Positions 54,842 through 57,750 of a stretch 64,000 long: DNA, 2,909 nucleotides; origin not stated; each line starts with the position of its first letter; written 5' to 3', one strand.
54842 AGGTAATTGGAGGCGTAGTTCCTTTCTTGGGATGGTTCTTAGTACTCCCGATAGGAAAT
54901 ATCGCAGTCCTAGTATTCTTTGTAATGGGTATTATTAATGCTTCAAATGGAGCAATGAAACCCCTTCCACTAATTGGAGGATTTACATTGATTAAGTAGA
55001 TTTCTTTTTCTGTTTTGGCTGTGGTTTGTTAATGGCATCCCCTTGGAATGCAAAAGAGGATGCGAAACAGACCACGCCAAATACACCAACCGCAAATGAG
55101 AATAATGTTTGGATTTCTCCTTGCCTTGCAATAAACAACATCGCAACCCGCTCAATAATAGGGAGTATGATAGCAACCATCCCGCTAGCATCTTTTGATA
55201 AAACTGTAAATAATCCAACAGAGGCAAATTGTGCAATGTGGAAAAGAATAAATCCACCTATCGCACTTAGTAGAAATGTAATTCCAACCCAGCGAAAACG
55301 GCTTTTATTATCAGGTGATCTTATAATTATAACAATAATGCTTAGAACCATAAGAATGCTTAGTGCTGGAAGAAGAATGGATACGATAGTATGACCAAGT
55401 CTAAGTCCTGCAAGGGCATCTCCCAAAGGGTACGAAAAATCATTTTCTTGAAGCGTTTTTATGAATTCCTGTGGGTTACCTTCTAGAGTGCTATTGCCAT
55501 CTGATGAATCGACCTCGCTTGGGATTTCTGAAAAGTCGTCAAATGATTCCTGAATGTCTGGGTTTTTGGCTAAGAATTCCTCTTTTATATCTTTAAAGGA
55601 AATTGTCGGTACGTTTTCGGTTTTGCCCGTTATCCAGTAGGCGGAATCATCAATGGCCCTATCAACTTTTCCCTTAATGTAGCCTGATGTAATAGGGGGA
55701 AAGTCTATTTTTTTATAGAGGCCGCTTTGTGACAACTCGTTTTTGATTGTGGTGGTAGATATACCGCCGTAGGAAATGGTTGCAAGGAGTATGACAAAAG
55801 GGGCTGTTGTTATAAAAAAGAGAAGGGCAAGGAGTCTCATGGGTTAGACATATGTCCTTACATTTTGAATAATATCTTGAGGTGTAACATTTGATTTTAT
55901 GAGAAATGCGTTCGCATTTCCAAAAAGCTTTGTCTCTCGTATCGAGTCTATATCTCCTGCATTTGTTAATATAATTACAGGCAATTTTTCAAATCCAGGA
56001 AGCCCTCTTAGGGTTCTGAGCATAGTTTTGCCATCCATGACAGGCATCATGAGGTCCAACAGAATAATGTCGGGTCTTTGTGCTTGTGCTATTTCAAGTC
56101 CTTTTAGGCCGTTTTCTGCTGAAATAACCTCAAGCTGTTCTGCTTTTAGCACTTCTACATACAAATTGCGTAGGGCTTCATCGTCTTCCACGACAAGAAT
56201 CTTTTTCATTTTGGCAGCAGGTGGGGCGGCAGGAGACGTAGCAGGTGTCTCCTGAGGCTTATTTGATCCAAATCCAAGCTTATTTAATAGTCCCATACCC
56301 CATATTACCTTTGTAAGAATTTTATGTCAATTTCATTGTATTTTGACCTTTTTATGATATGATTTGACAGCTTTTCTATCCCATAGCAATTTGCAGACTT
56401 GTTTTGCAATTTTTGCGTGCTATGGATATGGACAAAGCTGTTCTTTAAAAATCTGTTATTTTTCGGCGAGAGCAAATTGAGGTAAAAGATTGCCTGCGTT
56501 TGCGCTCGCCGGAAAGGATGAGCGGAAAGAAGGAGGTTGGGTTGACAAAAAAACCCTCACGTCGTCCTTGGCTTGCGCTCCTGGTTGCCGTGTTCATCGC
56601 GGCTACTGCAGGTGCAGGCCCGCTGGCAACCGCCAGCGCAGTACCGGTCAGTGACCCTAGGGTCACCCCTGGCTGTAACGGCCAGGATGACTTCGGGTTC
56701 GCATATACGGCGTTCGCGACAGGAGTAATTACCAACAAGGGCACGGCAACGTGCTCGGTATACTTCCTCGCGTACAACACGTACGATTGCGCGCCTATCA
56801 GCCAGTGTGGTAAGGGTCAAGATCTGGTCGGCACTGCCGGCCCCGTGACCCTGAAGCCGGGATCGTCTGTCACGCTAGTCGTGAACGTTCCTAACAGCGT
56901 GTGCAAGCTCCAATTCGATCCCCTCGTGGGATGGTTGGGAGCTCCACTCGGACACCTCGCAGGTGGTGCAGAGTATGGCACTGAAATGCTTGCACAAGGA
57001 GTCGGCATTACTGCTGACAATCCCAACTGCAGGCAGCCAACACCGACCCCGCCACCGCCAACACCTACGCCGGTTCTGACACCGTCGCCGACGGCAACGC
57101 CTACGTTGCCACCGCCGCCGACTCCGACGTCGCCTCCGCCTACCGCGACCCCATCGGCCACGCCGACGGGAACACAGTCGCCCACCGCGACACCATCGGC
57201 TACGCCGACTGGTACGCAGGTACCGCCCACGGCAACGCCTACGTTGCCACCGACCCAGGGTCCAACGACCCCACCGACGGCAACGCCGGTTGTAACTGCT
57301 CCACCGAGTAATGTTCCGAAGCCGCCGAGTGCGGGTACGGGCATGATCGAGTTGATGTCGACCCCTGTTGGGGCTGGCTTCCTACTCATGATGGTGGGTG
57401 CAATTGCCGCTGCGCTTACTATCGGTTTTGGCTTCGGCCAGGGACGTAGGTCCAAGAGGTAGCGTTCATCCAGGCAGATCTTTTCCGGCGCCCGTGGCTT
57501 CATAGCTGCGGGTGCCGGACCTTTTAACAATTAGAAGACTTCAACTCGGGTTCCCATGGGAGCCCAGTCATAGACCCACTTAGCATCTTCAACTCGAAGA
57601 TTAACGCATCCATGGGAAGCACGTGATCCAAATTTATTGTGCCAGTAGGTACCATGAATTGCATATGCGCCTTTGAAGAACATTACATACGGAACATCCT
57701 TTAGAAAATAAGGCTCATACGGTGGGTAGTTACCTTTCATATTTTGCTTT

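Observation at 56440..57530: Sharply bounded high-GC island 1: a single foreign gene for a PT-linker surface protein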

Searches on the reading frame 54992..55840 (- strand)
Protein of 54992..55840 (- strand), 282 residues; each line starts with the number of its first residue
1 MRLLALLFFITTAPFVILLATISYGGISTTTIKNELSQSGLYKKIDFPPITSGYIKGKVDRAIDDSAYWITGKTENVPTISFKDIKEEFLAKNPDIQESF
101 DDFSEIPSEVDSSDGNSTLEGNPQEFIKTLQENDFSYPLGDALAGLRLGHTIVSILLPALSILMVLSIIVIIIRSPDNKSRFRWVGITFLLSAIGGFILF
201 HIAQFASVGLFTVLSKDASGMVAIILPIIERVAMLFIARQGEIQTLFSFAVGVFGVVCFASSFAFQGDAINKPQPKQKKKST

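Call 5: search_protein_families(library=pfam, proteins=[window:54992-55840:-], max_evalue=0.01)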
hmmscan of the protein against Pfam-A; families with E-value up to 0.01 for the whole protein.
window:54992-55840:- (282 aa): 0 families

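Call 29: find_related_loci(query=A3, collection=genome_contigs, flank=10000)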
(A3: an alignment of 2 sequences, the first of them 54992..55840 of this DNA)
Query A3 (282 aa) in genome_contigs; peptide patterns used: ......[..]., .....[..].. (x = any residue, [..] = any of these).
168 stretches matched a pattern; 1 encode a relative of the query (tblastn E <= 1e-3); 1 distinct loci.
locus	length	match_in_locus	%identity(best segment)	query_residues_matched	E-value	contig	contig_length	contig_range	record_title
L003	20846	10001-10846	60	1-282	6e-119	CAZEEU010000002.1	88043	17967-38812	MAG TPA_asm: uncultured Gammaproteobacteria bacterium isolate SRP286056_co1_676 genome assembly, contig: NODE_201_length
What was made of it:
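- One related record is labelled Gammaproteobacteria (call 29).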

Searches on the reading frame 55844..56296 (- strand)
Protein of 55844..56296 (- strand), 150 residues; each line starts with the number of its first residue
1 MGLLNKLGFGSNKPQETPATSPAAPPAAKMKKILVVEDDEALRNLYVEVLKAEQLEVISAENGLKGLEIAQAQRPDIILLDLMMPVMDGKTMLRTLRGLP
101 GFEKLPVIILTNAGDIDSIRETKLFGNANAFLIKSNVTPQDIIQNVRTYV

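Call 5: search_protein_families(library=pfam, proteins=[window:55844-56296:-], max_evalue=0.01)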
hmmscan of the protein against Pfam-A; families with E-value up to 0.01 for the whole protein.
window:55844-56296:- (150 aa): 1 family
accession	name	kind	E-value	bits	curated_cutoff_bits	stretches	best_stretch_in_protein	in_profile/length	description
PF00072.30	Response_reg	-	8.6e-22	77.8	30.2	1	33-146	1-110/111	Response regulator receiver domain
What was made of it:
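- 55844..56296 (-): Native low-GC flank: receiver-only (REC) response regulator, transcribed divergently from the island gene. PF00072 at E = 8.6e-22 (call 5).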

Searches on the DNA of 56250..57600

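Call 43: search_rna_families(source=window, start=56250, end=57600, threshold=evalue, max_evalue=10)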
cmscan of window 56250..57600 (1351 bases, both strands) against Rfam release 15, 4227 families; matches with E-value up to 10: 8.
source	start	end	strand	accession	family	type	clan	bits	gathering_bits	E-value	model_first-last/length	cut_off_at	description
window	57075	57128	-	RF01059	mir-598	Gene; miRNA;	-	18.8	69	0.88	1-80/80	no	mir-598 microRNA precursor family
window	56462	56516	+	RF03595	mir-3569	Gene; miRNA;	-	18.8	50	1.2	1-58/58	no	mir-3569 microRNA precursor family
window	57153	57195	-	RF04277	mir-1268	Gene; miRNA;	-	17.8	83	4.1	1-52/52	no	mir-1268 microRNA precursor family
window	56551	56691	+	RF01754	radC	Cis-reg;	-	16.8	40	1.4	1-149/149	no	radC RNA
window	57114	57203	-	RF00312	snoZ206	Gene; snRNA; snoRNA; CD-box;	-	15.8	50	9.1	1-129/129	no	Small nucleolar RNA Z206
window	57480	57526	+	RF01390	isrG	Gene; sRNA;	-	14.4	100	0.28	1-279/279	no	isrG Hfq binding RNA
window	57552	57571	-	RF02038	SPRY4-IT1_1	Gene; lncRNA;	-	13.8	50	8.1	72-91/91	no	SPRY4-IT1 conserved region 1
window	56322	56427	-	RF01264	snR83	Gene; snRNA; snoRNA; HACA-box;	CL00023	13.5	75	3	1-308/308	no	Small nucleolar RNA snR83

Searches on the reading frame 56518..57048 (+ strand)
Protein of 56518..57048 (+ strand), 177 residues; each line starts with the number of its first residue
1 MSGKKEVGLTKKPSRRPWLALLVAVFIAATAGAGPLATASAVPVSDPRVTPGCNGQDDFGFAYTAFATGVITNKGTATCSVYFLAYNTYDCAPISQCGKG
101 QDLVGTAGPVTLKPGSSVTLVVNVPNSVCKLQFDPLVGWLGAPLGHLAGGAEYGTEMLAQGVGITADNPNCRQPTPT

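Call 9: find_homologous_proteins(query=window:56518-57048:+, max_evalue=0.01)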
Query seq(177 aa) (177 aa): 1 proteins with E <= 0.01 among 268 candidates.
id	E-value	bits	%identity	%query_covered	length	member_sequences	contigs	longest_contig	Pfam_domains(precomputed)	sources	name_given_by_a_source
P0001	2.1e-58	215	65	88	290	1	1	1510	-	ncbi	-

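Call 12: find_encoding_contigs(protein=P0001, flank=10000)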
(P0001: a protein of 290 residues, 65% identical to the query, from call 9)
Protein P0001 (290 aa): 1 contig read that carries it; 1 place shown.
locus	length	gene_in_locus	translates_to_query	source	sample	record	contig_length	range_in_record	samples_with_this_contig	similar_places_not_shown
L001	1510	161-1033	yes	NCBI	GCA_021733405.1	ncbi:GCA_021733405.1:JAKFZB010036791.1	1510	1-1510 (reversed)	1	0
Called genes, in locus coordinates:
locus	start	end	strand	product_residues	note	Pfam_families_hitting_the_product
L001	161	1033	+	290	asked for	-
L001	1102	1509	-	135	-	?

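Call 99: list_cluster_members(proteins=[P0001, P0002, P0003, P0004, P0005, P0007, P0008, P0009])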
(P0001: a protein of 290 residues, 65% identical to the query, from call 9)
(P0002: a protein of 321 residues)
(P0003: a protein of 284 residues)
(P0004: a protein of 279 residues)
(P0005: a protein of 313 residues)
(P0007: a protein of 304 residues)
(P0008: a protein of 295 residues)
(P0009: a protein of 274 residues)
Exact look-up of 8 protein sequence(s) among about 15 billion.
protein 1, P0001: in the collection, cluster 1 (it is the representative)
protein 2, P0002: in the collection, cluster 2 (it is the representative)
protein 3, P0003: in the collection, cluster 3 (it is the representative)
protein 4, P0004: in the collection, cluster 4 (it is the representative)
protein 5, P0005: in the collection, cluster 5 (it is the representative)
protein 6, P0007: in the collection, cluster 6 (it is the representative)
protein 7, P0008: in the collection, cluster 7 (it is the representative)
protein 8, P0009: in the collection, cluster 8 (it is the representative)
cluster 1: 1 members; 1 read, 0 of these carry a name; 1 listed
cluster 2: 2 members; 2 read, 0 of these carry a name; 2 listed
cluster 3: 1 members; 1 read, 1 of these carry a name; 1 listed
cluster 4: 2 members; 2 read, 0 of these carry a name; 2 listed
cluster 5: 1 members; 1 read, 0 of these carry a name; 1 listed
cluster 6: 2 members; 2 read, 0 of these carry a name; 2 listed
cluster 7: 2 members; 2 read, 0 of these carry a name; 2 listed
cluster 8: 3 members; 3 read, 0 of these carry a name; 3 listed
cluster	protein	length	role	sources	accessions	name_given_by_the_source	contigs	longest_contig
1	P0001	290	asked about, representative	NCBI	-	-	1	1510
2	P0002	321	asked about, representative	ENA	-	-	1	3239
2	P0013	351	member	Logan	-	-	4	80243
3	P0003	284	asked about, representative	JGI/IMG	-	hypothetical protein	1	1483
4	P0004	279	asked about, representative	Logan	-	-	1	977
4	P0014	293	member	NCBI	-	-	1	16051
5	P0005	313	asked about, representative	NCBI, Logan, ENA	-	-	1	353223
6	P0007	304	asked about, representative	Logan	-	-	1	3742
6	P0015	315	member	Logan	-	-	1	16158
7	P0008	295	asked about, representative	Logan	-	-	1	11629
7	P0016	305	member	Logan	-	-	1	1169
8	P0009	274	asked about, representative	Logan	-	-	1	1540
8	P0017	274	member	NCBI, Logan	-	-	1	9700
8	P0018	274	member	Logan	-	-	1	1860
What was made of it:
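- The whole family is about 14 sequences in 15 billion (call 99).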

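Call 100: find_encoding_contigs(protein=P0013, flank=6000, max_places=4)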
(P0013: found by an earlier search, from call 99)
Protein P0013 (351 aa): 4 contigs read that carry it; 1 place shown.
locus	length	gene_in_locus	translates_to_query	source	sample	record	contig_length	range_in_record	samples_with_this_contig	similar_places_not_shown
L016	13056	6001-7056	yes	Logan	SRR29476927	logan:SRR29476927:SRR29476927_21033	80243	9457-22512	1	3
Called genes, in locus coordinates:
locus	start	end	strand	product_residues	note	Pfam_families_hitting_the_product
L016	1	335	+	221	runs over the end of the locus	PF00072:Response_reg, PF00486:Trans_reg_C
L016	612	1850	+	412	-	PF13185:GAF_2, PF01590:GAF, PF13492:GAF_3, PF00512:HisKA, PF02518:HATPase_c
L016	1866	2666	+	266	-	PF00753:Lactamase_B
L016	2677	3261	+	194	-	PF07099:DUF1361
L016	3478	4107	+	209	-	-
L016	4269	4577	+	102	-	PF09685:MamF_MmsF (weak)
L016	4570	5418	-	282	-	-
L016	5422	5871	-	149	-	PF00072:Response_reg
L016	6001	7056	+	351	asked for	-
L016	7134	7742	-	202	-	-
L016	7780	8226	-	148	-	PF03734:YkuD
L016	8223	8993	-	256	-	PF00702:Hydrolase (faint), PF05116:S6PP, PF08282:Hydrolase_3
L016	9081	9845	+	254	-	PF01145:Band_7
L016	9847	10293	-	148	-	PF00072:Response_reg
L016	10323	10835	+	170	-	-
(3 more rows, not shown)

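Call 106: find_encoding_contigs(protein=P0017, flank=6000, max_places=2)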
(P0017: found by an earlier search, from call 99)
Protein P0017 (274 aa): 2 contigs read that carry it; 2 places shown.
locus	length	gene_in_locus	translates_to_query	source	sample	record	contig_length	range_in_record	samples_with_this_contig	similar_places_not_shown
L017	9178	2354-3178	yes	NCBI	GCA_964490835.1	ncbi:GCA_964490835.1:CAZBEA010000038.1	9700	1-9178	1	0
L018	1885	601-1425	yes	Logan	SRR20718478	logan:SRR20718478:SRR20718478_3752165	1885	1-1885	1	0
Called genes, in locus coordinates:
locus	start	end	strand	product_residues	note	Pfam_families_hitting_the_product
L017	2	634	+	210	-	?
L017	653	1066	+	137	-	PF03073:TspO_MBR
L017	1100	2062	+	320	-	PF01018:GTP1_OBG, PF01926:MMR_HSR1, PF02421:FeoB_N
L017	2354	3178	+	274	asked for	-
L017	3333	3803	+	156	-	-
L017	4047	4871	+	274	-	PF13489:Methyltransf_23, PF07021:MetW (weak), PF13649:Methyltransf_25, PF13847:Methyltransf_31, PF08241:Methyltransf_11, PF08242:Methyltransf_12 (weak)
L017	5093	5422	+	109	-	-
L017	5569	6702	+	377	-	PF00438:S-AdoMet_synt_N, PF02772:S-AdoMet_synt_M, PF02773:S-AdoMet_synt_C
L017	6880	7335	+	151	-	PF02661:Fic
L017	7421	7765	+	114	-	PF00581:Rhodanese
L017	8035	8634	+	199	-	-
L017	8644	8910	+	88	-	PF09954:DUF2188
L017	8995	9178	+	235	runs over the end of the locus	?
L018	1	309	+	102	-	?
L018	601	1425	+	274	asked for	-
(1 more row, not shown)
